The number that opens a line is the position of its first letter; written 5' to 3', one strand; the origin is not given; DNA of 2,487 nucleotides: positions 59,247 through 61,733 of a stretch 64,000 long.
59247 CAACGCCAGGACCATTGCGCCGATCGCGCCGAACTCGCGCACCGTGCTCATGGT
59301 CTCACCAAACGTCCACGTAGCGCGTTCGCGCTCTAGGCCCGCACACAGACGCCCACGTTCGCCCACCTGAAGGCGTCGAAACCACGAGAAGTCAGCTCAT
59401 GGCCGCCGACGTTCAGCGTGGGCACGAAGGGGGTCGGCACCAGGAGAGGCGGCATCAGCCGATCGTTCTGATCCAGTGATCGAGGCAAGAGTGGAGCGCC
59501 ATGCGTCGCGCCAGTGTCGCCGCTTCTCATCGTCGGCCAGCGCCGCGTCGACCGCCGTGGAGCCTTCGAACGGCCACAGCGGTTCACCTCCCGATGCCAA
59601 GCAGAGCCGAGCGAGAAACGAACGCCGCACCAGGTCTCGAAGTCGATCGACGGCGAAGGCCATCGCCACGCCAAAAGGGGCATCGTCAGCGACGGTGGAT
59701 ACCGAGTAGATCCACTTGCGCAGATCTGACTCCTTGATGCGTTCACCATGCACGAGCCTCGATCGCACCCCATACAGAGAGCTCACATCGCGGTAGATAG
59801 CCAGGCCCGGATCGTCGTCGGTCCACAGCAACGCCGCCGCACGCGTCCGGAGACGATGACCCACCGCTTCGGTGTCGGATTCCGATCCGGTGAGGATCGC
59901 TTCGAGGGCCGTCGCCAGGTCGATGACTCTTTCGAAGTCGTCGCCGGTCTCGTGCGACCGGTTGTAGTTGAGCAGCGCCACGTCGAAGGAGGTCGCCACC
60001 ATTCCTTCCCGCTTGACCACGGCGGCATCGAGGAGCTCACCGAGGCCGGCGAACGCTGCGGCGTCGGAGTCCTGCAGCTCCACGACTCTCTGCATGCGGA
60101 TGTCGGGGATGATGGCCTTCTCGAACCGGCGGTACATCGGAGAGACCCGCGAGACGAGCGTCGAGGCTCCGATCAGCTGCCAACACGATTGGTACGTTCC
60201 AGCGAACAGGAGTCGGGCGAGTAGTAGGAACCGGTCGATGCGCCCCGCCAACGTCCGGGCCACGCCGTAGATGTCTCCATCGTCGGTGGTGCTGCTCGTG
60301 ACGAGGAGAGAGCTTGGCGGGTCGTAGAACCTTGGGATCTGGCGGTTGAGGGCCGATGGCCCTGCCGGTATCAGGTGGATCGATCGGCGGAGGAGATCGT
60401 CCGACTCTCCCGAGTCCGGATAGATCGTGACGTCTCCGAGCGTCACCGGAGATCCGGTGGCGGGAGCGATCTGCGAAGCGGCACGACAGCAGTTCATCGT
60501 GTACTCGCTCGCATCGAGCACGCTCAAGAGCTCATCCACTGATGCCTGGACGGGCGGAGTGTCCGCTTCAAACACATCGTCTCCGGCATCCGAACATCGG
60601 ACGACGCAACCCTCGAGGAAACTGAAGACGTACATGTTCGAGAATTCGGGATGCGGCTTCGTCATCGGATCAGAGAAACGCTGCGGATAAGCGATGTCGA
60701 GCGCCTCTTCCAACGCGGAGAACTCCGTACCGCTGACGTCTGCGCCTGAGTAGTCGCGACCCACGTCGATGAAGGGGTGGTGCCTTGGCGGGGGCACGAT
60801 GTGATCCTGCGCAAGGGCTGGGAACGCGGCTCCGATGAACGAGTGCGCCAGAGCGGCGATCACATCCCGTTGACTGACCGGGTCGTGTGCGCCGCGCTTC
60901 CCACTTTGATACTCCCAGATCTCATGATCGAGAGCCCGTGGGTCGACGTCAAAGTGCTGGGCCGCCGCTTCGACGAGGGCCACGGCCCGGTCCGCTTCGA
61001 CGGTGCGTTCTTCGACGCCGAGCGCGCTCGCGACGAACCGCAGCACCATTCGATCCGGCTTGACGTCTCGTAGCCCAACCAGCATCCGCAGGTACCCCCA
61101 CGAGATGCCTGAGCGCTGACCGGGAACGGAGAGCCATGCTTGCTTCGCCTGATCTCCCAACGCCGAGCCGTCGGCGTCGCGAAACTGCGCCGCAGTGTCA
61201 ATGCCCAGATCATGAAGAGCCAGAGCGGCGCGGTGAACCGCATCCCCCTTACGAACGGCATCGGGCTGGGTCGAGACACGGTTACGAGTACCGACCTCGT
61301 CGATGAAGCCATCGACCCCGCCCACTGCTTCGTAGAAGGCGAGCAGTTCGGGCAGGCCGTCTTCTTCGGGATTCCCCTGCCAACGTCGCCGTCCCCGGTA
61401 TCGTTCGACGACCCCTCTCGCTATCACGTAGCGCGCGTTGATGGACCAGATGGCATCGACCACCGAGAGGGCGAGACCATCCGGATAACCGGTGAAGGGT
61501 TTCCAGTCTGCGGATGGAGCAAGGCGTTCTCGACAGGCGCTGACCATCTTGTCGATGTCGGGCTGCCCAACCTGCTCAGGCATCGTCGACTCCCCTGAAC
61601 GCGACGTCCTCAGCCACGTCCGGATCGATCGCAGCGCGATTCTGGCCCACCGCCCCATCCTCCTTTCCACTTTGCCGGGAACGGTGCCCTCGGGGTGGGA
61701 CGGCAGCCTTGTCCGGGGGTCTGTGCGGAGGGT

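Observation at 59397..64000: Divergent HEPN-like / wHTH-P-loop NTPase gene pair on an integrase island: candidate undescribed defence-type module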

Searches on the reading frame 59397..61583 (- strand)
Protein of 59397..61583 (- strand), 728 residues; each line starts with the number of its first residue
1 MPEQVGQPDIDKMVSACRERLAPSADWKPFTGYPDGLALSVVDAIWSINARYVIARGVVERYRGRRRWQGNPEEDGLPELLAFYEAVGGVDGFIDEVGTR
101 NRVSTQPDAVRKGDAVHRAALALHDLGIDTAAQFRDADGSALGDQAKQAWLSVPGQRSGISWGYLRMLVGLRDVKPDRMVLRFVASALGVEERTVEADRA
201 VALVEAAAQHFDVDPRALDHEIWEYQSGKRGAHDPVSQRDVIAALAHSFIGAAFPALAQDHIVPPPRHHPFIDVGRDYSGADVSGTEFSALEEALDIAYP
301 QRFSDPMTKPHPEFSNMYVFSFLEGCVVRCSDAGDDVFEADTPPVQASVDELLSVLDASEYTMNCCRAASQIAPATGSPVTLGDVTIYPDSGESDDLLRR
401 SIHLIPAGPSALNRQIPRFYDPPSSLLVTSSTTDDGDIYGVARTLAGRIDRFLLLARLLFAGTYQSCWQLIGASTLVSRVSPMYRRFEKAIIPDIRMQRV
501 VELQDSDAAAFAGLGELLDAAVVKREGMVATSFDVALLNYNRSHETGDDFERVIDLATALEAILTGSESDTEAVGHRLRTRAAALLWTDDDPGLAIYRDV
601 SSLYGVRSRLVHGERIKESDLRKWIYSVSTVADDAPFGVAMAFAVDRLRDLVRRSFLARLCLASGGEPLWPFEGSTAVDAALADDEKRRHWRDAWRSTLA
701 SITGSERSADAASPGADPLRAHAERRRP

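Call 6: search_protein_families(library=pfam, proteins=[window:59397-61583:-], max_evalue=1)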
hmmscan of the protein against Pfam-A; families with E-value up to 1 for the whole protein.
window:59397-61583:- (728 aa): 0 families

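Call 7: search_protein_families(library=padloc, proteins=[window:59397-61583:-], max_evalue=1)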
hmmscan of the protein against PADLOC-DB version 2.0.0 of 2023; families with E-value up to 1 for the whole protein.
window:59397-61583:- (728 aa): 0 families

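Call 8: search_protein_families(library=ncbifam, proteins=[window:59397-61583:-], max_evalue=1)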
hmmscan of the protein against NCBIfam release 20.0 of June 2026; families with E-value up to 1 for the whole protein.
window:59397-61583:- (728 aa): 0 families

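Call 11: search_solved_structures(query=window:59397-61583:-, max_evalue=10)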
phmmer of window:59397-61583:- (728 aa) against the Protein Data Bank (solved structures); distinct sequences matched with E-value up to 10: 0.

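Call 13: find_homologous_proteins(query=window:59397-61583:-)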
Query window:59397-61583:- (728 aa): 67 proteins with E <= 0.001 among 8000 candidates.
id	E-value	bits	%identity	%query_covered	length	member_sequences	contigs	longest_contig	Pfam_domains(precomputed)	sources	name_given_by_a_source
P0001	0.0e+0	1580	96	100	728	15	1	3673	-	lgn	-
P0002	0.0e+0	1383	83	99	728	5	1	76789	-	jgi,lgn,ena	jgi:hypothetical protein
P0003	0.0e+0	1344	81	99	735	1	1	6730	-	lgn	-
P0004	0.0e+0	1195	72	96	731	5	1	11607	-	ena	-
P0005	0.0e+0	1082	79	82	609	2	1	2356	-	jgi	-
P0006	0.0e+0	1055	65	98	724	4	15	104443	-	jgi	jgi:hypothetical protein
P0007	0.0e+0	1045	64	98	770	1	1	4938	-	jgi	-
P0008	0.0e+0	1043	64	99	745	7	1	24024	-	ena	-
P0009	0.0e+0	1035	66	95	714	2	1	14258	-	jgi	jgi:hypothetical protein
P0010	0.0e+0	1028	63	99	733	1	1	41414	-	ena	-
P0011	0.0e+0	1021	64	99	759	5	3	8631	-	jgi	-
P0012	0.0e+0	1020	62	98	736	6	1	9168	-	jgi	jgi:hypothetical protein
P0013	0.0e+0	1014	63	98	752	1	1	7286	-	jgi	jgi:hypothetical protein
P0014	0.0e+0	1012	63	98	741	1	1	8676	-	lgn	-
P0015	0.0e+0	1011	63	98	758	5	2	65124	-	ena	-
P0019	1.1e-294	998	62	99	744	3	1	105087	-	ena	-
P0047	6.0e-235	800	55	95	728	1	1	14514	-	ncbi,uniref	ncbi:hypothetical protein ABZX88_35805 [Kitasatospora aureofaciens]|uniref:hypothetical protein n=1 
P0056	9.8e-212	724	49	98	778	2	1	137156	-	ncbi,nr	ncbi:MAG TPA: hypothetical protein VHB02_15470 [Acidimicrobiales bacterium]|nr:hypothetical protein 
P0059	7.5e-206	704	49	98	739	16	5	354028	-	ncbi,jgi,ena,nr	ncbi:MAG: HEPN domain-containing protein [Actinomycetota bacterium]|jgi:hypothetical protein|nr:HEPN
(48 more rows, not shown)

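Call 15: find_encoding_contigs(protein=P0002, flank=8000, max_places=3)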
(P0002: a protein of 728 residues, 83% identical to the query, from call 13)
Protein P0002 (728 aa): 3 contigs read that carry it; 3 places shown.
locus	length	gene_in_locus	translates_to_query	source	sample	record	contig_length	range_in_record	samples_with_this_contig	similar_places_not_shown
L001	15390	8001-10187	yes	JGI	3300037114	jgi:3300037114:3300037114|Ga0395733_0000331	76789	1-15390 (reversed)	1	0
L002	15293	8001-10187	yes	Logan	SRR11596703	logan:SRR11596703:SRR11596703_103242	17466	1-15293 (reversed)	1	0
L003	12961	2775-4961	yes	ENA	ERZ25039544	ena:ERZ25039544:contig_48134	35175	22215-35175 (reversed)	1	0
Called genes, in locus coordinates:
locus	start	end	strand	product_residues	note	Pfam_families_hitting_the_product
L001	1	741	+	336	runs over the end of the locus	PF16162:KwaB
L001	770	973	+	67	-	-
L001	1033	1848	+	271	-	PF08378:NERD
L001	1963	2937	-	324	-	-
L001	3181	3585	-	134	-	-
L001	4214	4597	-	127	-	-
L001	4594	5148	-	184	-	PF00440:TetR_N, PF02909:TetR_C_1 (weak)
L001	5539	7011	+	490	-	PF00920:ILVD_EDD_N, PF24877:ILV_EDD_C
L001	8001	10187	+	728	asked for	-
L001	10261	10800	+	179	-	-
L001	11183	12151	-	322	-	-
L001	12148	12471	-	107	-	PF03551:PadR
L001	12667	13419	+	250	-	-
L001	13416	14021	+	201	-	-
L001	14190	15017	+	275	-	-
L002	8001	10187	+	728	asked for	-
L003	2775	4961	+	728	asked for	-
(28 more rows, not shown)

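Call 16: find_encoding_contigs(protein=P0059, flank=8000, max_places=4)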
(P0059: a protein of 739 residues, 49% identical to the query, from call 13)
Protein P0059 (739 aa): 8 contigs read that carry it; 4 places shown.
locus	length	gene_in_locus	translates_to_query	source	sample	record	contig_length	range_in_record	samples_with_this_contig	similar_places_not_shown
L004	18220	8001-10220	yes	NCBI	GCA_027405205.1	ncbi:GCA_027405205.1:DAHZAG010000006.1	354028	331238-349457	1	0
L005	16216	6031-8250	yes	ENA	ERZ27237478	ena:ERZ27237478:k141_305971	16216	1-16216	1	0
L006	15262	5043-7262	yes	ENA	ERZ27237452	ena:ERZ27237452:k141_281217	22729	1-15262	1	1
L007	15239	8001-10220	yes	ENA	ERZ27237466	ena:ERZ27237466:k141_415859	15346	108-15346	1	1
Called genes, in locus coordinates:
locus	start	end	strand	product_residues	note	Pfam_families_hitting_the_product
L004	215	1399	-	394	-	PF00078:RVT_1, PF08388:GIIM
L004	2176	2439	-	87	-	PF01610:DDE_Tnp_ISL3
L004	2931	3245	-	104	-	-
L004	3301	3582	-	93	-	-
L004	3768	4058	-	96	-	-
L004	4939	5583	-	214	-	-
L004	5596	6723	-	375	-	PF06114:Peptidase_M78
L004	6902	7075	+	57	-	-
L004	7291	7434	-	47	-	-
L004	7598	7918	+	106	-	-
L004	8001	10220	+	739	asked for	-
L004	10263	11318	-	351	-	-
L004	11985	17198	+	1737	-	PF00270:DEAD, PF00271:Helicase_C, PF09369:MZB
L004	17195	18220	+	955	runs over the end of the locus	PF00176:SNF2-rel_dom (weak), PF00270:DEAD (weak), PF04851:ResIII (weak), PF00271:Helicase_C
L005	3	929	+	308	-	?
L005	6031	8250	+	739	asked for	-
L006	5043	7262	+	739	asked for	-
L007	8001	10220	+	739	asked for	-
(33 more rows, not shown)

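Call 20: find_related_loci(query=A1, collection=genome_contigs, flank=10000)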
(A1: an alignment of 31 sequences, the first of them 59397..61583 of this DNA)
Query A1 (728 aa) in genome_contigs; peptide patterns used: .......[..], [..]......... (x = any residue, [..] = any of these).
184 stretches matched a pattern; 44 encode a relative of the query (tblastn E <= 1e-3); 42 distinct loci.
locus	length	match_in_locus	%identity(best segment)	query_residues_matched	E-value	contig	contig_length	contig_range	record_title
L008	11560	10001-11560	78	9-528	0e+0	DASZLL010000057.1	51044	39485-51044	MAG TPA_asm: Acidimicrobiales bacterium isolate SMAG_U5863 k141_1682077, whole genome shotgun sequence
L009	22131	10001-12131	63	8-719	0e+0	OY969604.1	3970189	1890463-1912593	MAG: uncultured Acidimicrobiaceae bacterium isolate MFD01633.bin.c.1 genome assembly, chromosome: 1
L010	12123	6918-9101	96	1-728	0e+0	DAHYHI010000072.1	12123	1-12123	MAG TPA_asm: Acidimicrobiaceae bacterium isolate clean4135 k141_302182, whole genome shotgun sequence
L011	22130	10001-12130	49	9-720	0e+0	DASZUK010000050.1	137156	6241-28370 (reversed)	MAG TPA_asm: Acidimicrobiales bacterium isolate SMAG_U6102 k141_299407, whole genome shotgun sequence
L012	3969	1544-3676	50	9-721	0e+0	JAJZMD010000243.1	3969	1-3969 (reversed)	MAG: Actinomycetes bacterium isolate MAS3.bin166 NODE_42176_length_3969_cov_3.214211, whole genome shotgun sequence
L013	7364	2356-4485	50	9-720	0e+0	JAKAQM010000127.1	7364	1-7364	MAG: Actinomycetes bacterium isolate YF2.bin68 NODE_11482_length_7364_cov_6.850214, whole genome shotgun sequence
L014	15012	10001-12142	48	9-724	0e+0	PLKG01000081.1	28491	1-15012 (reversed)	MAG: Acidimicrobiaceae bacterium isolate bog_808 73.20120800_S1D.7_contig_4195, whole genome shotgun sequence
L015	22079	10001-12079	49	9-702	0e+0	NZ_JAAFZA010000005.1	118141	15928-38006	Catenulispora pinisilvae strain NH11 NODE_5, whole genome shotgun sequence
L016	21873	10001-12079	49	9-702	0e+0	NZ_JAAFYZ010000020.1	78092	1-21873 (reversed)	Catenulispora pinistramenti strain NL8 NODE_20, whole genome shotgun sequence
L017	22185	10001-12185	96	1-727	0e+0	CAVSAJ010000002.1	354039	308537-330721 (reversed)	MAG: uncultured Acidimicrobiaceae bacterium isolate MFD05512.bin.2.83 genome assembly, contig: contig_13544, whole genom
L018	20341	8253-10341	70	6-702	4e-175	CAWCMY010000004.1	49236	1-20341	MAG: uncultured Acidimicrobiales bacterium isolate MFD05502.bin.2.155 genome assembly, contig: contig_38108, whole genom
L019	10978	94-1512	53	244-719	7e-152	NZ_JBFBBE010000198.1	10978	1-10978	Streptomyces sp. NPDC051172 NPDC051172_28_D3.ctg-0198, whole genome shotgun sequence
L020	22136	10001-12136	50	8-719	0e+0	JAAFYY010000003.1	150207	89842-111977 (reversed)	Streptacidiphilus sp. 4-A2 Segkk2, whole genome shotgun sequence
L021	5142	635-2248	46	183-721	2e-139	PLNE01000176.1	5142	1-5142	MAG: Candidatus Dormiibacterota bacterium isolate fen_879 73.20120800_E2D.47_contig_32086, whole genome shotgun sequence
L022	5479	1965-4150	54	9-670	0e+0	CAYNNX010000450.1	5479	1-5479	MAG TPA_asm: uncultured Streptantibioticus sp. isolate SRP272529_co2_56 genome assembly, contig: NODE_29079_length_5479_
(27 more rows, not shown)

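Call 24: search_protein_families(library=pfam, proteins=[L010:1183-6570:-, L010:64-1056:-, L010:9793-10902:+, L010:11277-12113:-], max_evalue=0.1)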
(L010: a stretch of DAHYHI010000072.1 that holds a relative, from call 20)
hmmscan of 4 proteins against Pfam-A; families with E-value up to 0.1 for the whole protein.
L010:1183-6570:- (1795 aa): 5 families
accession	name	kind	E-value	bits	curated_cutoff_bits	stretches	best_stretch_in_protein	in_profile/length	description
PF05729.18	NACHT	-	0.00046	20.5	26.7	1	415-554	3-160/167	NACHT domain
PF25199.1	nSTAND_NTPase5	-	0.0088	16.3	34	1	410-515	39-131/145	Novel STAND NTPase 5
PF08279.18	HTH_11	-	0.01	16.1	25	1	14-60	6-52/55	HTH domain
PF01325.25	Fe_dep_repress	-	0.011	16.3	26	1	17-52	16-51/60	Iron dependent repressor, N-terminal DNA binding domain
PF13401.12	AAA_22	-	0.057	14.2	27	0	413-504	6-109/130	AAA domain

L010:64-1056:- (330 aa): 0 families

L010:9793-10902:+ (369 aa): 0 families

L010:11277-12113:- (278 aa): 0 families

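Call 28: predict_structure(alignment_id=A1)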
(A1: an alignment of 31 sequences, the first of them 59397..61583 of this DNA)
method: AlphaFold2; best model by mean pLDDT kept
length: 728 residues; sequences in the alignment: 31
mean_pLDDT: 87.4   pTM: 0.81
mean pLDDT of the five models: 87.4, 86.5, 85.1, 84.5, 84.3
residues with pLDDT >= 90: 398; 70-90: 265; 50-70: 53; < 50: 12
segments of 3 or more residues with pLDDT < 50: 1-3, 491-493, 726-728
pLDDT, mean of each block of 10 residues (from residue 1): 67 94 88 92 82 75 90 95 95 89 81 95 97 95 96 90 92 87 91 89 94 92 78 63 90 92 85 88 90 90 86 92 95 88 94 94 94 91 95 86 92 62 87 92 96 94 86 93 80 58 93 92 68 89 83 93 82 87 93 94 89 88 88 81 89 95 89 83 94 95 87 69 52
secondary structure, 60 per line:
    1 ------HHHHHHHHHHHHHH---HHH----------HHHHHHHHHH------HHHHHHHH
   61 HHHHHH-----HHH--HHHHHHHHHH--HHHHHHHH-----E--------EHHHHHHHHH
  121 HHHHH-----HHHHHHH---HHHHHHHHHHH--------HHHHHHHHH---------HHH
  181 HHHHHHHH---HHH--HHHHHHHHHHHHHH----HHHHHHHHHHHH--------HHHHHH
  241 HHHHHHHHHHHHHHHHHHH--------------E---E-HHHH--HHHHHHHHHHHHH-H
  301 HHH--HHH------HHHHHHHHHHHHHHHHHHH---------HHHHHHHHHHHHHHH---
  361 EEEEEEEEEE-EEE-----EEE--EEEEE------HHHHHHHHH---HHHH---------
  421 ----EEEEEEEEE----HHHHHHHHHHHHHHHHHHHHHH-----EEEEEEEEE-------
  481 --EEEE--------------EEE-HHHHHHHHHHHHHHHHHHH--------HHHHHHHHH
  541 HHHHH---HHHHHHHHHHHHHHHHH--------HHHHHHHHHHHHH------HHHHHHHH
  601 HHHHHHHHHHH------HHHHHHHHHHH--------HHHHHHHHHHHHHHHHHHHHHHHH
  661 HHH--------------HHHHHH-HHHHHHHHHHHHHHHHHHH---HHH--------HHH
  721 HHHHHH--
elements in order (helices of 4 or more, strands of 3 or more residues): H7-20 H37-46 H53-66 H77-86 H89-96 H112-125 H131-137 H141-151 H160-168 H178-188 H197-210 H215-226 H235-259 H280-283 H286-298 H300-303 H315-333 H343-357 E361-370 E372-374 E380-382 E385-389 H396-404 H408-411 E425-433 H438-459 E465-473 E483-486 E501-503 H505-523 H532-545 H549-565 H574-586 H593-611 H618-628 H637-663 H678-683 H685-703 H718-726

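Call 30: fold_search(model_id=the predicted structure, library=pdb)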
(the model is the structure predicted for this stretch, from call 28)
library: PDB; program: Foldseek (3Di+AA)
matches with E <= 10: 257; with E <= 0.001: 0
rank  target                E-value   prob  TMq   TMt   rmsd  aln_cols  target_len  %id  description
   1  3s51_A                2.1e-01  0.10  0.12  0.10  24.7       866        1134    9  Structure of FANCI (released 2011-07-27)
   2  3s4z_A                2.1e-01  0.06  0.09  0.07  25.1       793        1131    8  Structure of a Y DNA-FANCI complex (released 2011-07-27)
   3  1kea                  2.4e-01  0.98  0.19  0.52   5.8       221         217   11  STRUCTURE OF A THERMOSTABLE THYMINE-DNA GLYCOSYLASE (released 2002-01-23)
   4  3s51_B                2.4e-01  0.09  0.12  0.10  24.9       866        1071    9  Structure of FANCI (released 2011-07-27)
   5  4c0o_A                3.1e-01  0.10  0.12  0.11  23.5       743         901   11  Transportin 3 in complex with phosphorylated ASF/SF2 (released 2014-01-22)
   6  9gbk_3                3.5e-01  0.05  0.09  0.05  24.5       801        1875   10  Blm10-20S proteasome complex from pre1-1 (released 2024-09-11)
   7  3s51_D                4.0e-01  0.08  0.12  0.10  24.8       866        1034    9  Structure of FANCI (released 2011-07-27)
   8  4igg_A                4.1e-01  0.06  0.10  0.10  34.3       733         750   10  Full-length human alpha-catenin crystal structure (released 2012-12-26)
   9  7ayz_CCC              4.3e-01  0.96  0.21  0.43   6.4       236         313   12  Structure of the mouse 8-oxoguanine DNA Glycosylase mOGG1 in complex with activator TH10785 (released 2022-06-01)
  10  4c0e_D                4.7e-01  0.07  0.11  0.13  21.4       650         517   12  Structure of the NOT1 superfamily homology domain from Chaetomium thermophilum (released 2013-10-09)
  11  9knt_A                5.4e-01  0.03  0.08  0.05  33.3       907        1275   10  ERDRP-0519-bound measles virus L-P complex (released 2025-07-16)
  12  4p6z_B                5.8e-01  0.08  0.12  0.14  23.8       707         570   11  Crystal structure of the human BST2 cytoplasmic domain and the HIV-1 Vpu cytoplasmic domain bound to the clathrin adap (released 2014-05-21)
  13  3w9j_A                6.7e-01  0.02  0.08  0.06  43.4       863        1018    8  Structural basis for the inhibition of bacterial multidrug exporters (released 2013-07-03)
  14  9fqr_Xr               7.6e-01  0.04  0.08  0.10  26.3       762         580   10  96-nm repeat of axonemal doublet microtubules from bovine sperm (released 2025-03-26)
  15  5oqq_A                8.3e-01  0.06  0.12  0.12  21.0       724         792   11  Crystal structure of the S. cerevisiae condensin Ycg1-Brn1 subcomplex (released 2017-10-18)
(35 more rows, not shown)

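Call 31: search_protein_families(library=pfam, alignment_id=A1, max_evalue=10)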
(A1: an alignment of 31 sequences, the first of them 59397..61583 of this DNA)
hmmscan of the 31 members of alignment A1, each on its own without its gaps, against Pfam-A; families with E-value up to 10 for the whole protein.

A. member 1, window:59397-61583:- (728 aa): 0 families

B. families by the number of members that match (of 31 scanned): 8 families
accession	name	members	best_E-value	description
PF24175.2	SU10_adaptor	1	0.015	SU10 adaptor protein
PF07862.16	Nif11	1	0.084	Nif11 domain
PF22313.1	DIP0205-like_N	1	0.089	DIP0205-like, N-terminal domain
PF18157.6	MID_pPIWI_RE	1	0.13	MID domain of pPIWI_RE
PF15051.11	FAM198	1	0.19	FAM198 protein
PF23514.1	YhiY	1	0.2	YhiY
PF11284.13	DUF3085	1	0.31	Protein of unknown function (DUF3085)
PF25101.1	Spectrin_7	1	0.32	Animal spectrin repeats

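Call 32: search_solved_structures(query=A1, max_evalue=10, show_alignments=2)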
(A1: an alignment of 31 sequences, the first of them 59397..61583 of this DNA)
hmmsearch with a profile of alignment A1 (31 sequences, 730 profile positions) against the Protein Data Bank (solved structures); distinct sequences matched with E-value up to 10: 0.
